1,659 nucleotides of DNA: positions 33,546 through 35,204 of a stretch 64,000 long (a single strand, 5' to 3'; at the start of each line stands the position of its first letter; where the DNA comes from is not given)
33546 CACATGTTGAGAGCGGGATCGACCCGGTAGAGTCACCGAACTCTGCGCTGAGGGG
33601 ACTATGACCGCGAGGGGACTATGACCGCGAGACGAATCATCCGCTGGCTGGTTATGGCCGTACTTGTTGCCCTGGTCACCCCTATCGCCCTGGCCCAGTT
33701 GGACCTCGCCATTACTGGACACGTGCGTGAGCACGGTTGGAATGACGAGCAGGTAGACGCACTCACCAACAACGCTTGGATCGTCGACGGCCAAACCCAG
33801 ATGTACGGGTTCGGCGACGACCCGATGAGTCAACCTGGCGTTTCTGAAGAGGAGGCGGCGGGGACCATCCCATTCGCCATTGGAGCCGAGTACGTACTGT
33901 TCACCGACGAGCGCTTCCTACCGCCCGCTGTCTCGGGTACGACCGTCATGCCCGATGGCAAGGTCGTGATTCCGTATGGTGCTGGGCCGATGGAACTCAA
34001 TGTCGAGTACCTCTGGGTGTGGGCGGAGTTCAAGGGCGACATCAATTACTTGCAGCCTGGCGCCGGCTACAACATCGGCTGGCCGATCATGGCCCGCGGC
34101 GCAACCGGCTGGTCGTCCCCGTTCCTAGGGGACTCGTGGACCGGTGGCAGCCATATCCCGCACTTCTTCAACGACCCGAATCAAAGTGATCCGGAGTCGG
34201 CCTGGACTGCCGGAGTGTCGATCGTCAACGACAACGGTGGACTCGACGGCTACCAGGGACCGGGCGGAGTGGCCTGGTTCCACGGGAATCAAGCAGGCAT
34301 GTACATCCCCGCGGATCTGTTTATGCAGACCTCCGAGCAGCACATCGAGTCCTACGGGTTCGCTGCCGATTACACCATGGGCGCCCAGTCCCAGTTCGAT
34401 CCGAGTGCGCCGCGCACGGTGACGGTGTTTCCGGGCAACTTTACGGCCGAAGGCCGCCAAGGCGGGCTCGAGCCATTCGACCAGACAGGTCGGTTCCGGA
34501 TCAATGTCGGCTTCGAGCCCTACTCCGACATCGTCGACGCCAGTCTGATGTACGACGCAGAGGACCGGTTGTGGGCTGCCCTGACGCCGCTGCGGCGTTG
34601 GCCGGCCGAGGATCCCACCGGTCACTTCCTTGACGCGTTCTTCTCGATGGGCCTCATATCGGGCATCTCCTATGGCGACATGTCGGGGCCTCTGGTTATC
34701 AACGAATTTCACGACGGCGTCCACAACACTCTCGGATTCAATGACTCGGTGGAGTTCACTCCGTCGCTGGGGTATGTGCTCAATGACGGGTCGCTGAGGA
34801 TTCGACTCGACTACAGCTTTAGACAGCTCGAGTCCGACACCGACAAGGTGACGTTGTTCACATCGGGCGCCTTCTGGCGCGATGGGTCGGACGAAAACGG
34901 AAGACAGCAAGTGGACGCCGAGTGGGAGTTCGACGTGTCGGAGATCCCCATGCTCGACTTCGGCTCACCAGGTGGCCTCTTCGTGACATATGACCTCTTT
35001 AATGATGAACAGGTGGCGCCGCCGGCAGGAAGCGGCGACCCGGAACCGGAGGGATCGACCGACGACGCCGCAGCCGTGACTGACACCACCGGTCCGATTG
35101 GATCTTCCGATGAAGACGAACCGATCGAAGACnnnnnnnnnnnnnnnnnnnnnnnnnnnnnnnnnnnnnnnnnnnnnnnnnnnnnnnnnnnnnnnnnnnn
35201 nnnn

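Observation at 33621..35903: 760-aa exported protein whose C-terminal membrane region is about one-sixth tryptophan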

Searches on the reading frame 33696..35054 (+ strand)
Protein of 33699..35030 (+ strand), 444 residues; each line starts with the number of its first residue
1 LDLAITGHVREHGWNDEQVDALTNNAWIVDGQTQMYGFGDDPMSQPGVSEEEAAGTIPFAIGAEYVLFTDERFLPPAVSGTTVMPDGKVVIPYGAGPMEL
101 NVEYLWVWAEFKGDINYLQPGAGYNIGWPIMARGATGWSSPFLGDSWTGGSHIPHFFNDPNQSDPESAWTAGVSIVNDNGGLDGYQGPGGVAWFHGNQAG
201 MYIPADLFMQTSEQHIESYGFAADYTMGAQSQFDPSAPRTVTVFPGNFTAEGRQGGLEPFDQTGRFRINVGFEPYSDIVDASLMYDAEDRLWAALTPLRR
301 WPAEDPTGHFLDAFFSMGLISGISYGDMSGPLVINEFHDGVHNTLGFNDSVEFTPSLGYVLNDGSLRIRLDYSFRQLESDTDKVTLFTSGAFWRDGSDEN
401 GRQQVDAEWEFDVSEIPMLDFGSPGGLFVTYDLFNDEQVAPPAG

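Call 20: find_homologous_proteins(query=window:33699-35030:+, max_evalue=0.01)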
Query window:33699-35030:+ (444 aa): 2 proteins with E <= 0.01 among 2813 candidates.
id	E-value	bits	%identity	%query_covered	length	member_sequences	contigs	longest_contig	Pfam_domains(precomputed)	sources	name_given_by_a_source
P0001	8.7e-253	857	81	100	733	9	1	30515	-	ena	-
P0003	2.3e-127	444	49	99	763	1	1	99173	-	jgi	jgi:hypothetical protein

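Call 22: find_encoding_contigs(protein=P0003, flank=10000, max_places=3)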
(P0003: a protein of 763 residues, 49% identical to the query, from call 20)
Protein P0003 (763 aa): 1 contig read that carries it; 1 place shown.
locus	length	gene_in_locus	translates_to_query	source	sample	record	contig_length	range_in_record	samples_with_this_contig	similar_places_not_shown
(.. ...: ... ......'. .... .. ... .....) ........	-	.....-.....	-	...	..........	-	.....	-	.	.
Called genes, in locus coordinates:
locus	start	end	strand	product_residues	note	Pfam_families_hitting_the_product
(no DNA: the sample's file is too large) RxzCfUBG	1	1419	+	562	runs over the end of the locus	PF00575:S1, PF21710:Spt6_S1 (faint), PF00575:S1, PF23459:S1_RRP5 (weak)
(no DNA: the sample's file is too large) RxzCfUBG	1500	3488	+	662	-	PF00142:Fer4_NifH (weak), PF10609:ParA, PF13614:AAA_31, PF01656:CbiA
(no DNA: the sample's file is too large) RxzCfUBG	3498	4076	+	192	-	PF01121:CoaE, PF13671:AAA_33 (weak)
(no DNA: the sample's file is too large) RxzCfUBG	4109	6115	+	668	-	PF00270:DEAD (faint), PF04851:ResIII, PF17757:UvrB_inter, PF27431:UvrB_3rd, PF00271:Helicase_C, PF12344:UvrB, PF02151:UVR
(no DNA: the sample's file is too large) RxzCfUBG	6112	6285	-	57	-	PF02416:TatA_B_E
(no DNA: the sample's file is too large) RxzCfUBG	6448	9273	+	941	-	PF00005:ABC_tran (faint), PF02463:SMC_N (faint), PF13191:AAA_16 (faint), PF13555:AAA_29 (faint), PF13671:AAA_33 (faint), PF20703:nSTAND1 (faint), PF17760:UvrA_inter, PF17755:UvrA_DNA-bind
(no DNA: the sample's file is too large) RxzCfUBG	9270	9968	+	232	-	PF08241:Methyltransf_11, PF13649:Methyltransf_25 (weak)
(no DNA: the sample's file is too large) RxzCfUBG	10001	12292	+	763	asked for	-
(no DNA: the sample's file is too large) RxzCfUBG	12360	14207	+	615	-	PF01541:GIY-YIG, PF27096:UvrC_M, PF02151:UVR (weak), PF22920:UvrC_RNaseH, PF08459:UvrC_RNaseH_dom, PF14520:HHH_5 (weak)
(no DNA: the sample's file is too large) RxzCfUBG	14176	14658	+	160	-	PF01035:DNA_binding_1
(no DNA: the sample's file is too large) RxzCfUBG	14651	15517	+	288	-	PF03668:RapZ-like_N, PF22740:PapZ_C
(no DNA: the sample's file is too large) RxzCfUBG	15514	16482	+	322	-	PF01933:CofD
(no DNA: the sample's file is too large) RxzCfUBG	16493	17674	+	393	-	PF00162:PGK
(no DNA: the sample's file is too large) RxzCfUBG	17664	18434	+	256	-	PF00121:TIM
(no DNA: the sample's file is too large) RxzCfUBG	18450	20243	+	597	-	PF00496:SBP_bac_5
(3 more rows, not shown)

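Call 49: predict_structure(alignment_id=A5)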
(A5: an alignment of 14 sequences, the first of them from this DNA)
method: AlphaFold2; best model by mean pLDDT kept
length: 453 residues; sequences in the alignment: 14
mean_pLDDT: 90.6   pTM: 0.88
mean pLDDT of the five models: 90.6, 89.7, 89.7, 85.5, 85.4
residues with pLDDT >= 90: 341; 70-90: 90; 50-70: 18; < 50: 4
segments of 3 or more residues with pLDDT < 50: 450-453
pLDDT, mean of each block of 10 residues (from residue 1): 85 94 93 88 89 96 96 93 94 95 96 94 92 93 89 95 84 95 92 97 94 86 90 74 92 83 89 96 95 96 95 96 90 94 91 90 95 94 95 93 92 94 70 93 66 40
secondary structure, 60 per line:
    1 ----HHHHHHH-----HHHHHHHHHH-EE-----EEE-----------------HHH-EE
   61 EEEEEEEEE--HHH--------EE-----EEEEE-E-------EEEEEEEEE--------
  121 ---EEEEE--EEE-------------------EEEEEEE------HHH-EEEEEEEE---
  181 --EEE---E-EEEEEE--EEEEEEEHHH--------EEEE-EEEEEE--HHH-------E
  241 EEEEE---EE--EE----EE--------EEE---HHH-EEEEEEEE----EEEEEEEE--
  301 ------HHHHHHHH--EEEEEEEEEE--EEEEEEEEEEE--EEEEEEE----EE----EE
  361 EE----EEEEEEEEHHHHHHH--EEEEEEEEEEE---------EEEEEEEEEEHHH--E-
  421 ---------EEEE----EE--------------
elements in order: H5-11 H17-26 E35-37 E59-69 E90-94 E104-112 E124-128 E131-133 E153-159 E170-177 E183-185 E191-196 E199-205 E217-220 E222-227 E240-245 E269-271 E279-286 E291-298 H307-314 E317-326 E329-339 E342-348 E359-362 E367-374 H375-381 E384-394 E404-413 E430-433

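Call 52: fold_search(model_id=the predicted structure, library=pdb)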
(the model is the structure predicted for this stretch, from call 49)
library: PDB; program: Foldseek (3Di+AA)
matches with E <= 10: 1058; with E <= 0.001: 0
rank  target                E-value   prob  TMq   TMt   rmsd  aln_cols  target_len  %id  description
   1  5lr0_B                2.4e-03  0.11  0.11  0.12  19.5       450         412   12  Binding domain of Botulinum Neurotoxin DC in complex with SialylT (released 2017-08-30)
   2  2f6a_B                3.0e-03  0.15  0.11  0.14  18.7       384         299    9  Collagen Adhesin and Collagen Complex Structure (released 2006-12-12)
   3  6qyc_B                3.1e-03  0.38  0.18  0.14  23.0       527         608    7  Crystal structure of MtrC from Shewanella baltica OS185 (released 2020-04-22)
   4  7znr_A                3.9e-03  0.12  0.12  0.12  20.4       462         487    8  Inactive D62N mutant of BT1760 Endo-acting levanase from Bacteroides thetaiotaomicron VPI-5482 (released 2023-06-21)
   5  7brs_C                4.3e-03  0.33  0.17  0.09  21.7       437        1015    8  E.coli beta-galactosidase (E537Q) in complex with fluorescent probe KSA02 (released 2021-03-03)
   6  7kwb_B                4.3e-03  0.10  0.10  0.11  22.5       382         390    7  Surface glycan-binding protein B from Bacteroides thetaiotaomicron (released 2021-02-17)
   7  6qyc_A                4.8e-03  0.41  0.18  0.15  21.7       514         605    7  Crystal structure of MtrC from Shewanella baltica OS185 (released 2020-04-22)
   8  4isr_C                5.4e-03  0.08  0.11  0.11  19.7       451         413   10  Binding domain of Botulinum neurotoxin DC in complex with rat synaptotagmin II (released 2013-08-14)
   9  7uwk_C                6.4e-03  0.25  0.14  0.22  18.7       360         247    7  Structure of the higher-order IL-25-IL-17RB complex (released 2022-07-27)
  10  6qyc_C                6.7e-03  0.23  0.17  0.13  23.6       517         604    7  Crystal structure of MtrC from Shewanella baltica OS185 (released 2020-04-22)
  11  8go9_A                7.1e-03  0.18  0.14  0.17  18.6       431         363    8  Structure of beta-arrestin2 in complex with a phosphopeptide corresponding to the human Atypical chemokine receptor 2, (released 2023-12-27)
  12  8vjh_A                7.1e-03  0.12  0.13  0.09  19.3       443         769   10  Cryo-EM of tail-tip of bacteriophage Chi (released 2024-10-02)
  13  8j8v_A                1.0e-02  0.18  0.15  0.17  19.7       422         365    9  Structure of beta-arrestin2 in complex with D6Rpp (Local Refine) (released 2023-12-27)
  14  8i0z_A                1.2e-02  0.13  0.15  0.18  19.0       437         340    9  Structure of beta-arrestin2 in complex with a phosphopeptide corresponding to the human C5a anaphylatoxin chemotactic  (released 2023-05-17)
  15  5f0l_B                1.2e-02  0.10  0.11  0.15  20.4       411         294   11  Structure of retromer VPS26-VPS35 subunits bound to SNX3 and DMT1 (released 2016-12-07)
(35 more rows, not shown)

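Call 53: search_solved_structures(query=A5, max_evalue=10)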
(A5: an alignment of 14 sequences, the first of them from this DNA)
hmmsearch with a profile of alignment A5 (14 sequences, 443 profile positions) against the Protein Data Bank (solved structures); distinct sequences matched with E-value up to 10: 4.
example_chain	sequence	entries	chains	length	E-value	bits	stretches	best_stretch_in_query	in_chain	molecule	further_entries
8ub5_A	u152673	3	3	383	0.13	14.5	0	329-367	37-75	Sialidase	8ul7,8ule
7y22_M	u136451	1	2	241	0.19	14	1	217-321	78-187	phage tail tubular protein A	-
8um0_A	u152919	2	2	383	0.21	13.8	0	329-366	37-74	Sialidase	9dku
6s6y_A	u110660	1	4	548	1.2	11.3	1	174-215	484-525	Formylmethanofuran dehydrogenase subunit A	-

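Call 62: search_protein_families(library=pfam, alignment_id=A5, max_evalue=5)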
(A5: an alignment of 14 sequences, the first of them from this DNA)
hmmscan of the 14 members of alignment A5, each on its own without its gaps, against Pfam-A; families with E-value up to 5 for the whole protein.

A. member 1, seq(453 aa): 0 families

B. families by the number of members that match (of 14 scanned): 1 family
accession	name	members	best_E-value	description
PF05887.16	Trypan_PARP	1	0.77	Procyclic acidic repetitive protein (PARP)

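Call 65: fold_search(model_id=the predicted structure, library=viral)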
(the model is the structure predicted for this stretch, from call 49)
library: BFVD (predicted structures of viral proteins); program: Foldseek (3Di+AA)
matches with E <= 10: 715; with E <= 0.001: 1
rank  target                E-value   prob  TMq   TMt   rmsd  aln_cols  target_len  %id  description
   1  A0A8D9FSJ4            8.2e-04  0.72  0.21  0.17  21.1       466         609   10  Uncharacterized protein [uncultured marine phage]
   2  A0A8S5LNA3            1.7e-03  0.41  0.15  0.10  19.4       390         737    9  Uncharacterized protein [Siphoviridae sp. ctsf32]
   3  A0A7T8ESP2            1.8e-03  0.11  0.09  0.06  18.6       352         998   10  (no name in the UniProt tables at hand)
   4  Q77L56                2.5e-03  0.33  0.16  0.15  21.7       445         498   11  Envelope glycoprotein E [Meleagrid herpesvirus 1]
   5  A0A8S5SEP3            2.9e-03  0.12  0.10  0.12  28.0       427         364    8  Fibronectin type-III domain-containing protein [Myoviridae sp. ct8mY9]
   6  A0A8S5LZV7            2.9e-03  0.11  0.10  0.10  27.4       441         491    8  Uncharacterized protein [Caudovirales sp. ct7oE3]
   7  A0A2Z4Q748            3.6e-03  0.18  0.12  0.10  19.7       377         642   10  (no name in the UniProt tables at hand)
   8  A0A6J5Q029            4.2e-03  0.44  0.20  0.13  19.5       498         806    9  Uncharacterized protein [uncultured Caudovirales phage]
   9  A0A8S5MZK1            4.2e-03  0.23  0.13  0.18  15.7       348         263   10  Uncharacterized protein [Siphoviridae sp. ctoMB99]
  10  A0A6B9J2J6            6.6e-03  0.12  0.12  0.12  22.0       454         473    7  (no name in the UniProt tables at hand)
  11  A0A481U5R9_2          8.6e-03  0.06  0.09  0.07  19.9       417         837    9  Polyprotein [Caraway yellows virus]
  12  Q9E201                1.3e-02  0.07  0.12  0.11  26.1       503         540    9  Glycoprotein C [Cercopithecine herpesvirus 9 (strain DHV)]
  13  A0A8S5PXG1            1.3e-02  0.12  0.15  0.11  21.2       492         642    8  Uncharacterized protein [Myoviridae sp. ctgsk7]
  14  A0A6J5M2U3            1.4e-02  0.09  0.11  0.09  23.7       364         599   10  Uncharacterized protein (Fragment) [uncultured Caudovirales phage]
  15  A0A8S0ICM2            1.5e-02  0.07  0.10  0.08  23.0       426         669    8  (no name in the UniProt tables at hand)
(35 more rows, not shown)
